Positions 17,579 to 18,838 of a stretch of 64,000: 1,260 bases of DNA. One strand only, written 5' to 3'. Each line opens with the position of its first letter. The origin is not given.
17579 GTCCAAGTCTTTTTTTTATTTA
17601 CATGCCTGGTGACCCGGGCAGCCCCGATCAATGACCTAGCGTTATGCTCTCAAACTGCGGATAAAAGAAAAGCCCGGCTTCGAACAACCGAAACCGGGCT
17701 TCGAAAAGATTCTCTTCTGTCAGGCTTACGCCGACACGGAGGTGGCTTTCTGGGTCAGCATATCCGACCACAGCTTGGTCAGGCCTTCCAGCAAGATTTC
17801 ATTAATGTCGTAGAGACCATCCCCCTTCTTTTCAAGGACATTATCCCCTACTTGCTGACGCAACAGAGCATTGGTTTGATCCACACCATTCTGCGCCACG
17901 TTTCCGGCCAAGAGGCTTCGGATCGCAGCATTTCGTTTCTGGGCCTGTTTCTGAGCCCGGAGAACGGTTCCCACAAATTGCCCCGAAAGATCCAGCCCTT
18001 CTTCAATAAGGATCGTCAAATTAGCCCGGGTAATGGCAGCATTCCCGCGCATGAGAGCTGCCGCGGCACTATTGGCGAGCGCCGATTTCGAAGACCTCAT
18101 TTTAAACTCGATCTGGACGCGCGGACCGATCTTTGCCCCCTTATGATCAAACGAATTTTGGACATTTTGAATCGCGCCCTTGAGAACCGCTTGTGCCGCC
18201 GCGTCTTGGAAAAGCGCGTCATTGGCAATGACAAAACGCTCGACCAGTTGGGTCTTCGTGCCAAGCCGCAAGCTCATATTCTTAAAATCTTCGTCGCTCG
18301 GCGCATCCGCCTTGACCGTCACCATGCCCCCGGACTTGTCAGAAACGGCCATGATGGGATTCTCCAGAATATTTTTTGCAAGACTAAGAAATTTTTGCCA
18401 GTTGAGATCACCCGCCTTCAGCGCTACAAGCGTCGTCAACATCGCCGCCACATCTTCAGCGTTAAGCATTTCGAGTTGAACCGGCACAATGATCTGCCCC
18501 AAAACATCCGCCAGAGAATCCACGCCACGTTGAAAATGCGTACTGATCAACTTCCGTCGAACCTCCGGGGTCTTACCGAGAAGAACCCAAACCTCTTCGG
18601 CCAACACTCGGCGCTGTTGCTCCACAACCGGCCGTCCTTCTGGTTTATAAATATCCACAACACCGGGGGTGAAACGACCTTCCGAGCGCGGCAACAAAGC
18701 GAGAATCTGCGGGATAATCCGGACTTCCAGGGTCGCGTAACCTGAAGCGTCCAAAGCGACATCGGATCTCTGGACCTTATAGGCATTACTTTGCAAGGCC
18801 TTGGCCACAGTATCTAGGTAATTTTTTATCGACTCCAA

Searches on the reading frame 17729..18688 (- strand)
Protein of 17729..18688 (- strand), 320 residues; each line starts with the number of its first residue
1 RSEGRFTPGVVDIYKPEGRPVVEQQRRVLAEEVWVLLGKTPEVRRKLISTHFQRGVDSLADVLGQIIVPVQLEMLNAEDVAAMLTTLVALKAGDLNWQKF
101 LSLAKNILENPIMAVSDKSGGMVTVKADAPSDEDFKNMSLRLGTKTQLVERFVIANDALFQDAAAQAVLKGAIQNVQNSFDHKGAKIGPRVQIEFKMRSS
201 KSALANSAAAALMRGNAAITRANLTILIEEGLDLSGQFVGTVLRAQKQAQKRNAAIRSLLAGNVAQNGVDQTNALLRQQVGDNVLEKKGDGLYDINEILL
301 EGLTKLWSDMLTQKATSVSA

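Call 34: search_protein_families(library=pfam, proteins=[window:17729-18688:-], max_evalue=5)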
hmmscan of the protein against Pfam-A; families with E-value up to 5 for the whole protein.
window:17729-18688:- (320 aa): 0 families

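Call 52: predict_structure(alignment_id=A2)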
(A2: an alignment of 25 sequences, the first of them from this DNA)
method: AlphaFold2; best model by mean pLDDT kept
length: 293 residues; sequences in the alignment: 25
mean_pLDDT: 80.8   pTM: 0.72
mean pLDDT of the five models: 80.8, 79.9, 78.7, 78.6, 75.8
residues with pLDDT >= 90: 139; 70-90: 75; 50-70: 61; < 50: 18
segments of 3 or more residues with pLDDT < 50: 30-45
pLDDT, mean of each block of 10 residues (from residue 1): 69 75 59 41 50 62 55 55 77 96 92 93 96 97 97 90 96 87 96 97 82 91 80 96 93 89 93 81 67 49
secondary structure, 60 per line:
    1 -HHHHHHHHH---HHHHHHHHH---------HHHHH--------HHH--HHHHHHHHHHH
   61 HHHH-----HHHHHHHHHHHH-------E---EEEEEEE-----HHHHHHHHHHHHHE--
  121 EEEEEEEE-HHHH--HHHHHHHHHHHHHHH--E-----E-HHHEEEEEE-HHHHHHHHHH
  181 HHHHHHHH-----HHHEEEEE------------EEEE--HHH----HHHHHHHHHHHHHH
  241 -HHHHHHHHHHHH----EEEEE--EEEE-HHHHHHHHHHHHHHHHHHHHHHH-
elements in order: H2-10 H14-22 H32-36 H50-64 H70-81 E93-99 H105-117 E121-128 H130-133 H136-150 E164-169 H171-188 E197-201 E214-217 H227-240 H242-253 E258-262 E265-268 H270-292

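Call 55: fold_search(model_id=the predicted structure, library=pdb)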
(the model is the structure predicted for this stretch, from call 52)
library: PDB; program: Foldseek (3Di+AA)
matches with E <= 10: 1270; with E <= 0.001: 0
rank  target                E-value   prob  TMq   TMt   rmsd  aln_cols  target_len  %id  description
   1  5uof_B                1.3e-03  0.95  0.28  0.20  19.7       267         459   12  Crystal structure of alpha,alpha-trehalose 6-phosphate sythase from Burkholderia multivorans (released 2017-02-15)
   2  5hut_A                6.5e-03  0.77  0.27  0.19  16.0       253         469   10  Structure of Candida albicans trehalose-6-phosphate synthase in complex with UDP-glucose (released 2017-05-03)
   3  7ain_A                1.2e-02  0.47  0.21  0.09  17.1       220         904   14  Structure of Human Potassium Chloride Transporter KCC3 S45D/T940D/T997D in NaCl (Reference Map) (released 2021-06-02)
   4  4f9f_B                1.5e-02  0.90  0.31  0.21  11.6       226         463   11  Crystal Structure of VldE, the pseudo-glycosyltransferase, in complex with GDP and Trehalose (released 2012-10-17)
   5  4bfc                  1.6e-02  0.60  0.24  0.32  15.0       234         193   12  Crystal structure of the C-terminal CMP-Kdo binding domain of WaaA from Acinetobacter baumannii (released 2014-04-02)
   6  6y5r_A                1.8e-02  0.41  0.21  0.09  17.2       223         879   13  Structure of Human Potassium Chloride Transporter KCC3 S45D/T940D/T997D in NaCl (released 2020-03-11)
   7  9d2f_F                1.8e-02  0.35  0.22  0.15  19.4       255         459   10  3D structure and atomic model of RS3 of mouse respiratory cilia (released 2025-08-13)
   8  4npa_D                2.0e-02  0.23  0.19  0.15  18.3       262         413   13  Scrystal structure of protein with unknown function from Vibrio cholerae at P22121 spacegroup (released 2013-12-11)
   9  3t7d_A                2.1e-02  0.80  0.30  0.20  14.7       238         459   10  Vall from streptomyces hygroscopicus in complex with trehalose (released 2012-08-01)
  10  3zzf_D                2.1e-02  0.28  0.22  0.23  15.3       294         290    9  Crystal structure of the amino acid kinase domain from Saccharomyces cerevisiae acetylglutamate kinase complexed with  (released 2012-05-02)
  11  1mdl                  2.8e-02  0.25  0.17  0.16  10.5       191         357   14  MANDELATE RACEMASE MUTANT K166R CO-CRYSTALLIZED WITH (R)-MANDELATE (released 1996-10-14)
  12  9dla_C                3.0e-02  0.23  0.21  0.15  18.9       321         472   11  Streptococcus pneumoniae GAPN with NADP+ (released 2025-09-24)
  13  9dla_A                3.0e-02  0.23  0.21  0.15  18.9       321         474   11  Streptococcus pneumoniae GAPN with NADP+ (released 2025-09-24)
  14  2v5h_D                3.2e-02  0.38  0.23  0.24  13.1       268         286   10  Controlling the storage of nitrogen as arginine: the complex of PII and acetylglutamate kinase from Synechococcus elon (released 2007-10-16)
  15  9v0l                  3.2e-02  0.28  0.21  0.18  15.1       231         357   11  UDP-binding PsBGluT, a tetrahydrobiopterin glucosyltransferase from Pseudanabaena sp. Chao 1811 (released 2025-11-26)
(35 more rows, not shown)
